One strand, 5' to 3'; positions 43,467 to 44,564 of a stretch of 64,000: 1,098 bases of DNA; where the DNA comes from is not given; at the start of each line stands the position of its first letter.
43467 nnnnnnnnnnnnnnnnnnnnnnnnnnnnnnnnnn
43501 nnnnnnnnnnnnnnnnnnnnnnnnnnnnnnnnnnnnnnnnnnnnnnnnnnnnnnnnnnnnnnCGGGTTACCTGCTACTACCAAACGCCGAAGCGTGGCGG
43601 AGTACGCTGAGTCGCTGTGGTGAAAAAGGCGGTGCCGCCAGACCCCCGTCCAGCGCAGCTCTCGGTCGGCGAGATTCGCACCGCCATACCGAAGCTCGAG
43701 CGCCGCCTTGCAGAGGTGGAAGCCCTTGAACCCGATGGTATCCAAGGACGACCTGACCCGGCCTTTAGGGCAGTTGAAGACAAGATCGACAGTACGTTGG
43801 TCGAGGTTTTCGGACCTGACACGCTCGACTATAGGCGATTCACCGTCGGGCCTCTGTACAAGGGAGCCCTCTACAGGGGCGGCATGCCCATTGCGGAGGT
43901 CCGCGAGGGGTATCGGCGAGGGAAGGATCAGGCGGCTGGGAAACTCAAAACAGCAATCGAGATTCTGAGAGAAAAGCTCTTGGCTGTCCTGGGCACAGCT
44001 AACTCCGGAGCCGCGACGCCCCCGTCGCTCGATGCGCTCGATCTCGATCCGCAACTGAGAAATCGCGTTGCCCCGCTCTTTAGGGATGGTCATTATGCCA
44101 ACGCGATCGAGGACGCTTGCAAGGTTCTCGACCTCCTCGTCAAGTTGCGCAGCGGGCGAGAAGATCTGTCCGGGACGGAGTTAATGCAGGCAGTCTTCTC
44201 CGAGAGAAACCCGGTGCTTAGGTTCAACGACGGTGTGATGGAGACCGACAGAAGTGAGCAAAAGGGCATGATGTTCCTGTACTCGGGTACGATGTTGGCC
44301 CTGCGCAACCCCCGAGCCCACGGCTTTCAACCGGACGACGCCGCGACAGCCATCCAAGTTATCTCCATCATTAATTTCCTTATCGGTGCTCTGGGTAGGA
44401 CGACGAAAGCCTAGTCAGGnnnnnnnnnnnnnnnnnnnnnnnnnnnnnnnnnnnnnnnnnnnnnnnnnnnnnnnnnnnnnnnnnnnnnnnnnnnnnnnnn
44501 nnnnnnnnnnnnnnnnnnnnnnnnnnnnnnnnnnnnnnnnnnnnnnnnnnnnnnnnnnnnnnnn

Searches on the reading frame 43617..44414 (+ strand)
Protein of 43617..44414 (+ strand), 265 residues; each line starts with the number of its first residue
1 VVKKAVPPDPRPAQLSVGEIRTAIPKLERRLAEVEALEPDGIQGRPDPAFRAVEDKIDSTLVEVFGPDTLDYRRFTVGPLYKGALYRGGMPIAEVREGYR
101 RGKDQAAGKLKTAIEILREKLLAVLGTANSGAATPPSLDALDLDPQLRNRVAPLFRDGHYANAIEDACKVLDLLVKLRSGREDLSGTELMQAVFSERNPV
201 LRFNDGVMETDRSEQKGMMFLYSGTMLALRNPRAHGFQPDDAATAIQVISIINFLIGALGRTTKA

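Call 3: search_protein_families(library=pfam, proteins=[window:43617-44414:+])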
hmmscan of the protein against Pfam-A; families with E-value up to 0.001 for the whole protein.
window:43617-44414:+ (265 aa): 1 family
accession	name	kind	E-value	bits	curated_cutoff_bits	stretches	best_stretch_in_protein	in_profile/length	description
PF09509.15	Hypoth_Ymh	-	1.7e-25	89.6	25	1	143-256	3-116/119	Protein of unknown function (Hypoth_ymh)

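Call 4: search_protein_families(library=padloc, proteins=[window:43617-44414:+])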
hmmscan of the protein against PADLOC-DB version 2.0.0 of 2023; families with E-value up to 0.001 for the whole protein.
window:43617-44414:+ (265 aa): 3 families
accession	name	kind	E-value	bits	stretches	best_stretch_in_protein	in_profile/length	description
PDLC02412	Aga_HEPN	-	1.6e-11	41.8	1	139-242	250-359/382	Class II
PDLC03987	PD-Lambda-3_B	-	2e-08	31.8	1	157-242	156-240/270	-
PDLC05005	PDC-S35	-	0.00018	19.3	1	25-121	8-99/264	-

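Call 40: search_protein_families(library=ncbifam, proteins=[window:43617-44414:+])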
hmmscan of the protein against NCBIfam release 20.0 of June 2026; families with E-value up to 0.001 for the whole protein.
window:43617-44414:+ (265 aa): 1 family
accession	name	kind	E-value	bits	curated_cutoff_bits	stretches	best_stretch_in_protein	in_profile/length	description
TIGR02391.1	hypoth_ymh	hypoth_equivalog_domain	9.3e-17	61.3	39.45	1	143-255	1-119/125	TIGR02391 family protein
